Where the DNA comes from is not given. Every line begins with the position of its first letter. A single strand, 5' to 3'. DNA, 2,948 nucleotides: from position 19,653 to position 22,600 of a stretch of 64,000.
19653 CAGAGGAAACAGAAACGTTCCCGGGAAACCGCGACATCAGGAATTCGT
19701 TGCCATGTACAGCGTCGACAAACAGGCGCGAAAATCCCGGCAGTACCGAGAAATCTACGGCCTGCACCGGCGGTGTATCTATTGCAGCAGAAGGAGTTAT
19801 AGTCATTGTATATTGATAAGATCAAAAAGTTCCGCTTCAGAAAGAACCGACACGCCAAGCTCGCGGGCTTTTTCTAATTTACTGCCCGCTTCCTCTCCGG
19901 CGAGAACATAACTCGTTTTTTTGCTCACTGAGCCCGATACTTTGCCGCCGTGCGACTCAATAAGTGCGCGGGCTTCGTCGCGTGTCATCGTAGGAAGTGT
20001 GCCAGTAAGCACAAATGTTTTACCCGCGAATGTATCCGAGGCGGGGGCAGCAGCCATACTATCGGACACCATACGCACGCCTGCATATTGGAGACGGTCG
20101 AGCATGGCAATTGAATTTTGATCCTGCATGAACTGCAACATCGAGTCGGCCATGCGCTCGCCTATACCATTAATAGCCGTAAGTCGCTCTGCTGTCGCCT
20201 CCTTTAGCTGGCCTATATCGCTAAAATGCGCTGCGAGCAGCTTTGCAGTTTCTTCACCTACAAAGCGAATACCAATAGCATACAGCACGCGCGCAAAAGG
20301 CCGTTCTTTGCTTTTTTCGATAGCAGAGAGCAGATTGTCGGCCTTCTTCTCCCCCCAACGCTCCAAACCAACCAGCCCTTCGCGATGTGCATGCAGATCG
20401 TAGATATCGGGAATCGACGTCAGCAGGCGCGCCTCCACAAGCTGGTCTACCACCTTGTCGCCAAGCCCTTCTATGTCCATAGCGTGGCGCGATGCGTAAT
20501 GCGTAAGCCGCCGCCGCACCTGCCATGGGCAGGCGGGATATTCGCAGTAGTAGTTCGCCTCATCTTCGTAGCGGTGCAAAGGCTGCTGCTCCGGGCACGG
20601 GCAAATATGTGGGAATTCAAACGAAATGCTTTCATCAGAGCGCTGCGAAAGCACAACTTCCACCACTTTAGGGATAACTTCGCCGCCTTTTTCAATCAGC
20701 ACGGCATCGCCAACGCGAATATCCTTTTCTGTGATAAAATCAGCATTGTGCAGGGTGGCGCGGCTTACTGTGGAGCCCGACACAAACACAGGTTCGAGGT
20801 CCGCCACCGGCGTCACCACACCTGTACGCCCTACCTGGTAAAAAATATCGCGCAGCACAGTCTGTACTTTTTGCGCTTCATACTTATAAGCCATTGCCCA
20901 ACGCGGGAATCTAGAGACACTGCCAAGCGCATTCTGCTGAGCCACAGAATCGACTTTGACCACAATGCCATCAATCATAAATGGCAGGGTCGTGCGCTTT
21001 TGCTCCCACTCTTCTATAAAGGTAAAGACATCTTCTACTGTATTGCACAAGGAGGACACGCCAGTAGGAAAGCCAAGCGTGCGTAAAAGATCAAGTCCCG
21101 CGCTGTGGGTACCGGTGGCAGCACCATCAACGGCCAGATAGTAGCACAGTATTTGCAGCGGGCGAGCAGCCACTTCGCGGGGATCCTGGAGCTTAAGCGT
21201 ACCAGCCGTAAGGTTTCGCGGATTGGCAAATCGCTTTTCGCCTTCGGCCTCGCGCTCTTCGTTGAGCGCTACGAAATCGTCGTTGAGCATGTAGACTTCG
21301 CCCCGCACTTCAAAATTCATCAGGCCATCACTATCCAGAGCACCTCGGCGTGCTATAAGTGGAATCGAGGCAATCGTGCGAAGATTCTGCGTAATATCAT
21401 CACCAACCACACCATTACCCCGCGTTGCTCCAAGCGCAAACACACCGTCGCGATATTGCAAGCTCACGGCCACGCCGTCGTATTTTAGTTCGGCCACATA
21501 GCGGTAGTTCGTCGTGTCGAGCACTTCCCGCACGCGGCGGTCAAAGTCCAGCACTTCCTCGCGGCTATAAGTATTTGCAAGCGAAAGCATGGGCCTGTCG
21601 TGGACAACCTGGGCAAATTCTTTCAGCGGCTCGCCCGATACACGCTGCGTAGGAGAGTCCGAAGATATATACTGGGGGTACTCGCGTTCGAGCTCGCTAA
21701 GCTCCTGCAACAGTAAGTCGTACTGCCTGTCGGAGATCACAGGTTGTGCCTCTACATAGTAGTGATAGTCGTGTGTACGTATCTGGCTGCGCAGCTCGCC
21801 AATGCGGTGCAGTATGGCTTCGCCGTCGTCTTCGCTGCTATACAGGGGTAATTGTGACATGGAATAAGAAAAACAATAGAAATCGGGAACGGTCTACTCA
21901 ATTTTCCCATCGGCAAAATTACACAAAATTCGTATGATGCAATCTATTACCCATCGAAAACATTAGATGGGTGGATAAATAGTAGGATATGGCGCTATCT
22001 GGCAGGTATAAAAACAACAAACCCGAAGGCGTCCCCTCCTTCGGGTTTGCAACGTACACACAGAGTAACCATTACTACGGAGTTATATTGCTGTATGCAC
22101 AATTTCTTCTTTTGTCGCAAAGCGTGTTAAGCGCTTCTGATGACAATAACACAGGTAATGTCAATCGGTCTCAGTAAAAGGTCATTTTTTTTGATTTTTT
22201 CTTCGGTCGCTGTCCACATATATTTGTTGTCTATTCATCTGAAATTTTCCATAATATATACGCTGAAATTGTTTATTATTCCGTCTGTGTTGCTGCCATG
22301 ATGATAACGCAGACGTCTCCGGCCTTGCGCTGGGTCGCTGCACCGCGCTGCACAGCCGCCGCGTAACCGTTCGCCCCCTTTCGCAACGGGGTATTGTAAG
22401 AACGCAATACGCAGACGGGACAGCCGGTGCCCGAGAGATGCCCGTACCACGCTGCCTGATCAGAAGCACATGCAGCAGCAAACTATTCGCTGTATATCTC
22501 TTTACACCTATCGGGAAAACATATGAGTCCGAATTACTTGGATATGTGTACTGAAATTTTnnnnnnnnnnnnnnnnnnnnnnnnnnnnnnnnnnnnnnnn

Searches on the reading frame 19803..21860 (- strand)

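Call 51: search_protein_families(library=pfam, proteins=[window:19803-21860:-], max_evalue=0.00001)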
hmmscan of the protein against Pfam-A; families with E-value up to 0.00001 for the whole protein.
window:19803-21860:- (685 aa): 8 families
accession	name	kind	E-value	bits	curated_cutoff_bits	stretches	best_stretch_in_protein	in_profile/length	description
PF01653.23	DNA_ligase_aden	-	1.8e-81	273.8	27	1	80-330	2-253/253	NAD-dependent DNA ligase adenylation domain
PF03120.22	DNA_ligase_OB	-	1.4e-34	118.3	32.9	1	333-410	1-78/79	NAD-dependent DNA ligase OB-fold domain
PF12826.13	HHH_2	-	2.6e-20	72.8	27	1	524-586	1-63/64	Helix-hairpin-helix motif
PF00533.33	BRCT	-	7.3e-19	68.2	21.3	1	608-682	3-78/78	BRCA1 C Terminus (BRCT) domain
PF14520.12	HHH_5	-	2.8e-11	44.2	27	1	529-576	5-53/57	Helix-hairpin-helix domain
PF22745.1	Nlig-Ia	-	8.2e-09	36.4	27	1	17-66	3-52/92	DNA ligase-like, N-terminal NAD+-binding domain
PF16589.12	BRCT_2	-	1.8e-07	31.8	27.3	1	610-674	2-66/86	BRCT domain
PF12738.14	PTCB-BRCT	-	4.6e-07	30.2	22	1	624-674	10-60/63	twin BRCT domain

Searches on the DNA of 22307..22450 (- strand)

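Call 45: build_rna_model(alignment_id=A2)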
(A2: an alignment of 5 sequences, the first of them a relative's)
Model R1 built from alignment A2 (5 sequences, 145 columns); structure: RNAalifold consensus.
model positions 136; base pairs 35; branch points 1; effective number of sequences 1.71; information 0.59 bits per position. Calibrated on 0.2 Mb of random sequence (short: E-values are rough).
structure used (alignment columns):
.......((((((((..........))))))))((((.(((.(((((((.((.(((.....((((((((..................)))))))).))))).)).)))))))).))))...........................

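Call 48: search_with_rna_model(model_id=R1, sources=[window, L002, L003, L004, L054, L055, L056, L057, L058, L059, L060, L061, L062], max_evalue=1, filters=off, make_alignment=true)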
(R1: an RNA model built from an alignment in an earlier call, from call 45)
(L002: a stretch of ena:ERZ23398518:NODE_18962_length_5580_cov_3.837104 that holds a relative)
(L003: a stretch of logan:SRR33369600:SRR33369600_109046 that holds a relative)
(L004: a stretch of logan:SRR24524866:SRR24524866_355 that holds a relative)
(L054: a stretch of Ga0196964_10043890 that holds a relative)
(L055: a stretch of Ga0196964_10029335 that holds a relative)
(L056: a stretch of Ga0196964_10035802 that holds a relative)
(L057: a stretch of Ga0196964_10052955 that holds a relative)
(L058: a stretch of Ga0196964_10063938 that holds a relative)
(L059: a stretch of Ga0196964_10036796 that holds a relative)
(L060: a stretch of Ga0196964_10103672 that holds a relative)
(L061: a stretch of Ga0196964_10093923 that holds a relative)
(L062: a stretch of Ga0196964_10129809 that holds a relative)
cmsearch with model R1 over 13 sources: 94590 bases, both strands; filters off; matches with E-value up to 1: 29.
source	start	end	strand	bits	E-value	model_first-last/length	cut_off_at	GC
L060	65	200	-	149.5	5.2e-40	1-136/136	no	0.68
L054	899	1034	-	129.8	1.9e-34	1-136/136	no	0.71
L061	860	994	-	125.6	2.9e-33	1-136/136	no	0.64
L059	222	355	-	125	4e-33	1-136/136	no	0.63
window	22307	22450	-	99.5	6.4e-26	1-136/136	no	0.66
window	62602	62766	-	53.9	4.7e-13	8-126/136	no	0.65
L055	777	939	+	51.8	1.8e-12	8-115/136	no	0.67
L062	82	195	-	46.9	4.3e-11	1-136/136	no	0.65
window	34363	34526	-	38.4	1e-08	1-136/136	no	0.65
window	31201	31296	-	29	4.8e-06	1-136/136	no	0.62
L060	56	197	+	27.5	1.3e-05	1-136/136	no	0.66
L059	224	352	+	27.5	1.3e-05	1-136/136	no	0.64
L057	1145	1249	+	27.1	1.6e-05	1-136/136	no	0.69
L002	3643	3805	-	25.6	4.2e-05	1-136/136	no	0.6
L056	1821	1957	-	24.2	0.00011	1-136/136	no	0.63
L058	607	762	-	21.9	0.00048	1-136/136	no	0.66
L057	1346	1469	+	20.8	0.00094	1-136/136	no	0.58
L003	1046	1140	-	19.3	0.0025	1-136/136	no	0.63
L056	1616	1771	-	18.5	0.0044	1-136/136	no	0.56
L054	899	1031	+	17.6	0.0079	1-136/136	no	0.71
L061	887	963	+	16.7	0.014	31-109/136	no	0.66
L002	423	518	-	13.2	0.14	1-136/136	no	0.73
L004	4489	4606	+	11.2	0.49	1-136/136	no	0.57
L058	1152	1284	-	10.6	0.7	1-136/136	no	0.44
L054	1736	1797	-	10.5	0.76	1-136/136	no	0.6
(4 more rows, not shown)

Alignment A3: 29 matches aligned to the model, 293 columns, each read 5' to 3' on its own strand. Consensus structure (alignment columns), stored with it:
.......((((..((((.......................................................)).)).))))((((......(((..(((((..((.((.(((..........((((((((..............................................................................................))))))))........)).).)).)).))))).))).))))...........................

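Call 60: search_with_rna_model(model_id=R1, sources=[L005, L006, L007, L008, L063, L064, L065, L066], max_evalue=1, filters=off)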
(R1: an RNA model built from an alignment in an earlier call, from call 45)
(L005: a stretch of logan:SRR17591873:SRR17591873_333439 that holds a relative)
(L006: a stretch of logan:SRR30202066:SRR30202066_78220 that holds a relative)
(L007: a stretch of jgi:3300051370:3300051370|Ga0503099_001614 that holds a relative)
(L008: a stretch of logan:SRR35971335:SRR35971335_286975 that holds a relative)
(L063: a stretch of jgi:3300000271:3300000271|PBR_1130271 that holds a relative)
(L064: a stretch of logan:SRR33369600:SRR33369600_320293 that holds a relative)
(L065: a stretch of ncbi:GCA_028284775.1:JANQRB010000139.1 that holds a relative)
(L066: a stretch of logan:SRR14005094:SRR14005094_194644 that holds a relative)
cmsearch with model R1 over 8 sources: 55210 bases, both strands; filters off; matches with E-value up to 1: 8.
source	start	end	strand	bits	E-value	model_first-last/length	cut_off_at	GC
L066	2075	2180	+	26.8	1.2e-05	1-136/136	no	0.7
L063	1949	2079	-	20.5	0.0007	1-136/136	no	0.58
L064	3438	3555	-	18.5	0.0025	1-136/136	no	0.68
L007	2377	2477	+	13.5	0.066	1-136/136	no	0.55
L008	48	148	+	13.5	0.066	1-136/136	no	0.55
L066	1941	2000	+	12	0.17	1-136/136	no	0.75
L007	4962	4993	+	9.9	0.67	1-136/136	no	0.56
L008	2633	2664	+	9.9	0.67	1-136/136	no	0.56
